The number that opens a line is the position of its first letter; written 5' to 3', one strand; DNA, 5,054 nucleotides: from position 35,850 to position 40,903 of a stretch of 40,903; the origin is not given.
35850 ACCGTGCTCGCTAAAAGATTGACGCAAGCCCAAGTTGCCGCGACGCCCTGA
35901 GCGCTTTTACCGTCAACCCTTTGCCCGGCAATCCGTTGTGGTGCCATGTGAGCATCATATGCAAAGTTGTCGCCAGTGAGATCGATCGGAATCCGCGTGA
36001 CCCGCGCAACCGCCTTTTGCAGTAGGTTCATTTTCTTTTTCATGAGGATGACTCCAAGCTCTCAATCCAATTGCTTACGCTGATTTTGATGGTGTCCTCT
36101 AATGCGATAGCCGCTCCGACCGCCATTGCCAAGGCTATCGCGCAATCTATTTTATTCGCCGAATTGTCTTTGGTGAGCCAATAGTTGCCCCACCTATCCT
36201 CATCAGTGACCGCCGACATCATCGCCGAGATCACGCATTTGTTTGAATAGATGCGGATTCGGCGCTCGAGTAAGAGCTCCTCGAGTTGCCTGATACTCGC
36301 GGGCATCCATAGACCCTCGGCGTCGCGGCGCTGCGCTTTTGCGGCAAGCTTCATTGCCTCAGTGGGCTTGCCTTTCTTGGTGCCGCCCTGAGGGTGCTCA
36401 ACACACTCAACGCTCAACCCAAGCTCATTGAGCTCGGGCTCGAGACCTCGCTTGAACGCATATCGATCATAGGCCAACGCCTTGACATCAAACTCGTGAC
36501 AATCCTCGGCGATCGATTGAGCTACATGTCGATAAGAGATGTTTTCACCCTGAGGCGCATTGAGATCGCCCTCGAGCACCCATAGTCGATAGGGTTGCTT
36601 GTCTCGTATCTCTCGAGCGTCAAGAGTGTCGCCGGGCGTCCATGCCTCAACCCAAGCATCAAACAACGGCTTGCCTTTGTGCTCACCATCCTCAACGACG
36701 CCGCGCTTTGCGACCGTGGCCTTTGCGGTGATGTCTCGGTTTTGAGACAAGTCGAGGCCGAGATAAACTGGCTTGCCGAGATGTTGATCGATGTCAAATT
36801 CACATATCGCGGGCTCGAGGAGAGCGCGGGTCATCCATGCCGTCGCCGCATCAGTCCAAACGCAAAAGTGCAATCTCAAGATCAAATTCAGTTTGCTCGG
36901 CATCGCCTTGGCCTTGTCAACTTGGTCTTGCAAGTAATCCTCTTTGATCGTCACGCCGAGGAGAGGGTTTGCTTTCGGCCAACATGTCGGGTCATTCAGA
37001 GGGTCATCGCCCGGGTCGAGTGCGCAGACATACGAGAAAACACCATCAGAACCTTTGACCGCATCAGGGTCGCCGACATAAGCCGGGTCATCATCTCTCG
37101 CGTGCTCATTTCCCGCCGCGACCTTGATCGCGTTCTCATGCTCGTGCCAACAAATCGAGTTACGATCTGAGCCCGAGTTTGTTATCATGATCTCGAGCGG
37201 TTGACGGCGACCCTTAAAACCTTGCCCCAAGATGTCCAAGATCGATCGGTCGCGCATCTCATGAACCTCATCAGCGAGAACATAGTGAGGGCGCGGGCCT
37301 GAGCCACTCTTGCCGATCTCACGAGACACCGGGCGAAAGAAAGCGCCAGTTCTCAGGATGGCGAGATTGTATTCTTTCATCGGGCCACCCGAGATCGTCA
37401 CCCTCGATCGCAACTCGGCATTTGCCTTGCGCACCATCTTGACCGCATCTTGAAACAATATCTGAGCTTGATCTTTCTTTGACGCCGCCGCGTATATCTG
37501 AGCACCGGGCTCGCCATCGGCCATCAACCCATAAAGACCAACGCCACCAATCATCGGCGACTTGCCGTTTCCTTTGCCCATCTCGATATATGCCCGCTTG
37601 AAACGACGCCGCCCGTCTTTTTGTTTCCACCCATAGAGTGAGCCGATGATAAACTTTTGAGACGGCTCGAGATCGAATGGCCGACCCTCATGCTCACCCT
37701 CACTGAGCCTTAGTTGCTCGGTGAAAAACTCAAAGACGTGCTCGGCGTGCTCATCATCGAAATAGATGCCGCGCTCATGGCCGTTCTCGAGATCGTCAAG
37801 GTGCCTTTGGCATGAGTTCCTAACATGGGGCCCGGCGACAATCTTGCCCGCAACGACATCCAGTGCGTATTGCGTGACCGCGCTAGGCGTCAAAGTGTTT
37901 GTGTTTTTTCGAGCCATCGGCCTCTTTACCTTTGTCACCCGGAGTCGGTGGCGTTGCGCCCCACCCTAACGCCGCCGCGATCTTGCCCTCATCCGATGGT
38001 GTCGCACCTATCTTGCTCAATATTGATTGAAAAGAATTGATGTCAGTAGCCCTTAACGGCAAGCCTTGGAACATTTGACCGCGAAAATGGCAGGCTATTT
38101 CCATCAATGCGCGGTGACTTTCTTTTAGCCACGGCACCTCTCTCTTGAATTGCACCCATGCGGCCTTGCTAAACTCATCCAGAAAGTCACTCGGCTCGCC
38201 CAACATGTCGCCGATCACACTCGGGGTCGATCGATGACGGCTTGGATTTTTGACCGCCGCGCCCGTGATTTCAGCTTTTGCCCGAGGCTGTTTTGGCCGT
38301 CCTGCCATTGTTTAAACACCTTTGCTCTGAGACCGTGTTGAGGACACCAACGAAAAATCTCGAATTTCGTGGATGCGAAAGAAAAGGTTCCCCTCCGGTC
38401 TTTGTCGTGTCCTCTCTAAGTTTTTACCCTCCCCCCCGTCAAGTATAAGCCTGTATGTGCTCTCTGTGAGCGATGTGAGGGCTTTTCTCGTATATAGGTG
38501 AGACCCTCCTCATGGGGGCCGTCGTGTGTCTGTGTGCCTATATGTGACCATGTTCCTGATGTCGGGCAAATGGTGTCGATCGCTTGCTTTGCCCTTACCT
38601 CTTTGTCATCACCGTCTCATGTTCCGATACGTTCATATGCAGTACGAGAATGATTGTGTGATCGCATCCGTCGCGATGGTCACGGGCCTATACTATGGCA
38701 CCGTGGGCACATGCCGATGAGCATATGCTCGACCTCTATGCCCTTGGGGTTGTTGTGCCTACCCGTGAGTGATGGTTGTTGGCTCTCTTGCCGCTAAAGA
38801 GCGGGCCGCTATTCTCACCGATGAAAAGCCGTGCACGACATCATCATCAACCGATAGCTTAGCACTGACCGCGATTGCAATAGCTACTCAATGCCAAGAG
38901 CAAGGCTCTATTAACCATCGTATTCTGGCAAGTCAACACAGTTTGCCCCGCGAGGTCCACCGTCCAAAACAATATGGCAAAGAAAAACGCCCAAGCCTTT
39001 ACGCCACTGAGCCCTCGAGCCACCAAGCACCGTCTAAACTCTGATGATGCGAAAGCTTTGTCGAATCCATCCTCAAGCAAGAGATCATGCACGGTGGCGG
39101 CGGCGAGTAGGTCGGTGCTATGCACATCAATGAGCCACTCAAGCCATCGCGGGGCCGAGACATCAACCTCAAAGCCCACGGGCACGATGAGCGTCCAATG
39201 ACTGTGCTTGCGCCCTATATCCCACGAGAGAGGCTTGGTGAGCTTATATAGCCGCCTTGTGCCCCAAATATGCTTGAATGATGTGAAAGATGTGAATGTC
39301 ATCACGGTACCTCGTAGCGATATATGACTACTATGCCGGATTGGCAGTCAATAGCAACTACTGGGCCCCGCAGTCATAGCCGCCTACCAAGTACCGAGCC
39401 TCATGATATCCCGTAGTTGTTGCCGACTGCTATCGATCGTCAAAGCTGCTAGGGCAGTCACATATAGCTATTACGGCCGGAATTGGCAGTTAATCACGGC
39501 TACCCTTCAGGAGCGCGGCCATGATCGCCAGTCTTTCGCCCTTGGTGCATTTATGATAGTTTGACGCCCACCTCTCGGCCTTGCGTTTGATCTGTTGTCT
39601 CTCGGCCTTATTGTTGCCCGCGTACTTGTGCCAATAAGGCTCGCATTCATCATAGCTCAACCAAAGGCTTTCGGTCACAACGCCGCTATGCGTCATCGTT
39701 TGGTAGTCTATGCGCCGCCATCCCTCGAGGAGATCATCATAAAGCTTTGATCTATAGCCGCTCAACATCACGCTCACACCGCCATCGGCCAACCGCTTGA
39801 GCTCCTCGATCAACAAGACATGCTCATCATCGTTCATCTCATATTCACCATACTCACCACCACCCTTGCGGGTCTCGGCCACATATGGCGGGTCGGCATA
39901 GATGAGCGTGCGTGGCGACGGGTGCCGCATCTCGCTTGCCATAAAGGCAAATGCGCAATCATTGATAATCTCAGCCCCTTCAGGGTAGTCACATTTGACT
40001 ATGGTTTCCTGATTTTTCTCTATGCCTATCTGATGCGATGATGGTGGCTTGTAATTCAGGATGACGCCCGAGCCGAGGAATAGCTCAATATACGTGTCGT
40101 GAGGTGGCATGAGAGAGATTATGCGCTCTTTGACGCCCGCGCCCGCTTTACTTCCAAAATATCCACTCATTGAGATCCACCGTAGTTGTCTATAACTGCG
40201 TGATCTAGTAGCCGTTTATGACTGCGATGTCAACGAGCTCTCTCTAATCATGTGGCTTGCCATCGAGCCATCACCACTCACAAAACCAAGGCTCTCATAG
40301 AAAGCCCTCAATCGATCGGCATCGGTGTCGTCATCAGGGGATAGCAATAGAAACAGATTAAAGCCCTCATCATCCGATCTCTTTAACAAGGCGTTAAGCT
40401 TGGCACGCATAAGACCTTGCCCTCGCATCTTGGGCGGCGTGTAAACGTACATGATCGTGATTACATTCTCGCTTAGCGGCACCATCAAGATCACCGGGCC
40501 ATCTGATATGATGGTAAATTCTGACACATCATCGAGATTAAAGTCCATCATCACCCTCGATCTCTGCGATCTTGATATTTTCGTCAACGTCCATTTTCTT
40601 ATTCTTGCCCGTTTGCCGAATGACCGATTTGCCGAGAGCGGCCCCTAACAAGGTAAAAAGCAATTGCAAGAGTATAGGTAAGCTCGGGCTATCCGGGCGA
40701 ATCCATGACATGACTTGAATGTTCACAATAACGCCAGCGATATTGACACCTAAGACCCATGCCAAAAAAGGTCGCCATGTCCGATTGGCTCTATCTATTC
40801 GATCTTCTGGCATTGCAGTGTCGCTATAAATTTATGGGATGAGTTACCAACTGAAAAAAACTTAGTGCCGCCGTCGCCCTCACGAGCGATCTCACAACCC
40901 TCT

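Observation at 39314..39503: Six copies of an 18-bp dyad motif GYAG-N10-CTRC fill the spacer between the Dam-like methylase and DUF1353 genes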

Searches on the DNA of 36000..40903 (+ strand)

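Call 7: search_dna_similar(query=window:36000-40903:+, collection=phages, mode=distant, max_rows=25)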
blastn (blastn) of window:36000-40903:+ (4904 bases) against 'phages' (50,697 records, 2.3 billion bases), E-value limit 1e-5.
Records with a match: 11; places in all: 11; records where one place covers at least 80% of the query: 0.
Best place of each record, by identity: 60-80% 11.
By first word of the organism name: Rhizobium 4; Paracoccus 2; Bacteriophage 1; Sinorhizobium 1; Halomonas 1; Pseudomonas 1; Pantoea 1.
By host as written in the record: Paracoccus sp. HS3 2; - 1; Sinorhizobium meliloti 1; Sinorhizobium americanum X2_26 1; Halomonas meridiana 1; Rhizobium phaseoli Y3_1 1; Rhizobium phaseoli Y3_56 1; Rhizobium etli T3_14 1; and 2 more.
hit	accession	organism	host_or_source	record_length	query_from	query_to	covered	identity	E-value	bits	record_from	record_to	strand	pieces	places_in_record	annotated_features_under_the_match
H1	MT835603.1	Bacteriophage sp.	human fecal samples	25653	168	1597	29%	64.7%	5e-57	230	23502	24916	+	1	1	record has no annotation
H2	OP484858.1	Sinorhizobium phage NV1.1.1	Sinorhizobium meliloti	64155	849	1610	16%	64.2%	2e-24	123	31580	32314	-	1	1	hypothetical protein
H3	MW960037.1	Rhizobium phage RHph_X2_26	Sinorhizobium americanum X2_26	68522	952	1606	13%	65.2%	3e-22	114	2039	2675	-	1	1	terminase large subunit protein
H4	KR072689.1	Paracoccus phage Shpa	Paracoccus sp. HS3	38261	833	1702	13%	68.3%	7e-24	209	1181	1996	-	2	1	terminase large subunit-like protein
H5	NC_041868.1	Paracoccus phage Shpa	Paracoccus sp. HS3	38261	833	1702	13%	68.3%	7e-24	209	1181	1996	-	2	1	terminase large subunit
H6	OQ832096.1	Halomonas phage vB_HmeY_H4907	Halomonas meridiana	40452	1443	1691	5%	67.6%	2e-11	80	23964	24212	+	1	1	terminase large subunit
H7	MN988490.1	Rhizobium phage RHph_Y3_1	Rhizobium phaseoli Y3_1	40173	1425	1645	5%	72.1%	3e-22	114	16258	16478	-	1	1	terminase large subunit protein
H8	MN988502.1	Rhizobium phage RHph_Y3_56_1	Rhizobium phaseoli Y3_56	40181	1425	1645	5%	72.1%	3e-22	114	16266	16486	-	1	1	terminase large subunit protein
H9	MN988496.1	Rhizobium phage RHph_TM3_3_14B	Rhizobium etli T3_14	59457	816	1039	5%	67.1%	1e-7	66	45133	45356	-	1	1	terminase large subunit protein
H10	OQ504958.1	Pseudomonas phage PG1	Stutzerimonas stutzeri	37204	1434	1618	4%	68.6%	9e-10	73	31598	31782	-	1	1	terminase large subunit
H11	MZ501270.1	Pantoea phage AH07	Pantoea sp.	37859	1434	1591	3%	69.0%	5e-7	65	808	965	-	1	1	2: terminase large subunit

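Call 20: search_dna_similar(query=window:38300-40903:+, collection=ecoli_genomes, mode=distant, max_rows=15)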
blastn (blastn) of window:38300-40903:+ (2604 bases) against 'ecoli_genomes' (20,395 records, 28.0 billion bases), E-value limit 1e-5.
No match.

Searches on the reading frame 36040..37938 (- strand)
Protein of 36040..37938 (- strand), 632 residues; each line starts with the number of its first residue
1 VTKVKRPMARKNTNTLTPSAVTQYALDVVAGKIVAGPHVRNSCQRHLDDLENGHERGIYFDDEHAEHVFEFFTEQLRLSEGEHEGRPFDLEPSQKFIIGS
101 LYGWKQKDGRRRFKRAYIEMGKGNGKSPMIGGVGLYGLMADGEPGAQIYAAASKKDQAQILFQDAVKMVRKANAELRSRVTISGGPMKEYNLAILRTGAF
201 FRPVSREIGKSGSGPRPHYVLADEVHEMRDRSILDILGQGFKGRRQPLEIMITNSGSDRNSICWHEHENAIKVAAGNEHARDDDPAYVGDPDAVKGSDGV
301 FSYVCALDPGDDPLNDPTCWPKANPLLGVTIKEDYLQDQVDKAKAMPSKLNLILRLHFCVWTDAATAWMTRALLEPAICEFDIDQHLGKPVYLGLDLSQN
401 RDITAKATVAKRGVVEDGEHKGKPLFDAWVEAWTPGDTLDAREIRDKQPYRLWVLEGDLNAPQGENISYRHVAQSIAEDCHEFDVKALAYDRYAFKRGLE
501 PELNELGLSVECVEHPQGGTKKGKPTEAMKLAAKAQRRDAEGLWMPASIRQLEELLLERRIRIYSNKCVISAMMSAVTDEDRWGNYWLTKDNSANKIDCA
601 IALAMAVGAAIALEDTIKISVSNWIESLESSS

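Call 21: find_related_loci(query=window:36040-37938:-, collection=viral_contigs, flank=8000)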
Query window:36040-37938:- (632 aa) in viral_contigs; peptide patterns used: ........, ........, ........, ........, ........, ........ (x = any residue, [..] = any of these).
377 stretches matched a pattern; 375 encode a relative of the query (tblastn E <= 1e-3); the best 80 are kept; 80 distinct loci.
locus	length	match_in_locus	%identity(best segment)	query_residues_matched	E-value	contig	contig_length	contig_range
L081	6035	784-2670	77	1-631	0e+0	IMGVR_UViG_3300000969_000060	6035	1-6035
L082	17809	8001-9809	65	6-612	0e+0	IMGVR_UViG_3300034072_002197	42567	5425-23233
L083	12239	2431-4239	66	8-614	0e+0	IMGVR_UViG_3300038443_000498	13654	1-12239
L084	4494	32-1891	65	2-624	0e+0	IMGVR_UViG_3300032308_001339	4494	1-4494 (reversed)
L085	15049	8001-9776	66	15-611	0e+0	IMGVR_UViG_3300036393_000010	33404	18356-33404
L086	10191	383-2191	65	8-614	0e+0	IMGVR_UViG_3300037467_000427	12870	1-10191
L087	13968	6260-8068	65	8-614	0e+0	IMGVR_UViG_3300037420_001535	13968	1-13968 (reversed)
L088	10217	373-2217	64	8-628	0e+0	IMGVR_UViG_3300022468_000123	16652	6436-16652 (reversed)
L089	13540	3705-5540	64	6-614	0e+0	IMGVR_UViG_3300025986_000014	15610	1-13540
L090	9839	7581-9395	64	9-617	0e+0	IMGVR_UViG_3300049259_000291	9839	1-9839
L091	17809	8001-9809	64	5-614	0e+0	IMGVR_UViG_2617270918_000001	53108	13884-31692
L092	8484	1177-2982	65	13-614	0e+0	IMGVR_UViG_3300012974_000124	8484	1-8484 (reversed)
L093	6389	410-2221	63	10-613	0e+0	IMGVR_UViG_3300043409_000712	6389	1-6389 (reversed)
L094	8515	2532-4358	63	1-614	0e+0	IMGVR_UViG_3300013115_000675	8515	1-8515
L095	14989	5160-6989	63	7-616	0e+0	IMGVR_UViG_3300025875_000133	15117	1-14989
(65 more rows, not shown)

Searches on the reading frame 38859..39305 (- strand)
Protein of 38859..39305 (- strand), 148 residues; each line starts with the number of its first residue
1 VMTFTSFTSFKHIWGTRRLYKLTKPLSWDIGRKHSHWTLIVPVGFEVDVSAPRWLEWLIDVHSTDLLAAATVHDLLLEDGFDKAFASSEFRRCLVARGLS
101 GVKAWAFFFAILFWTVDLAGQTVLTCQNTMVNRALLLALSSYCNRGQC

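Call 8: search_protein_families(library=pfam, proteins=[window:38859-39305:-], max_evalue=0.01)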
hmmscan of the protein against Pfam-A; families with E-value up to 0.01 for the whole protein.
window:38859-39305:- (148 aa): 1 family
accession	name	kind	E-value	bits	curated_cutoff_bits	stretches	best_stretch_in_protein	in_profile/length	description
PF07087.16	DUF1353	-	6.1e-10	39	22.5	1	34-111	12-91/91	Protein of unknown function (DUF1353)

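Call 34: search_protein_families(library=ncbifam, proteins=[window:38859-39305:-], max_evalue=0.01)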
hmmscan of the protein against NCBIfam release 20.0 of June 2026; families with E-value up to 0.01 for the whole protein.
window:38859-39305:- (148 aa): 0 families

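Call 105: search_protein_families(library=phrogs, proteins=[window:38859-39305:-], max_evalue=0.001)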
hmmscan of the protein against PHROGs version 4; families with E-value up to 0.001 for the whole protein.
window:38859-39305:- (148 aa): 1 family
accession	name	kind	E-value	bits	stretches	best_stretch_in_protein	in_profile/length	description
phrog_1158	-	tail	2e-18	67.8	1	1-114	5-126/205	tail assembly chaperone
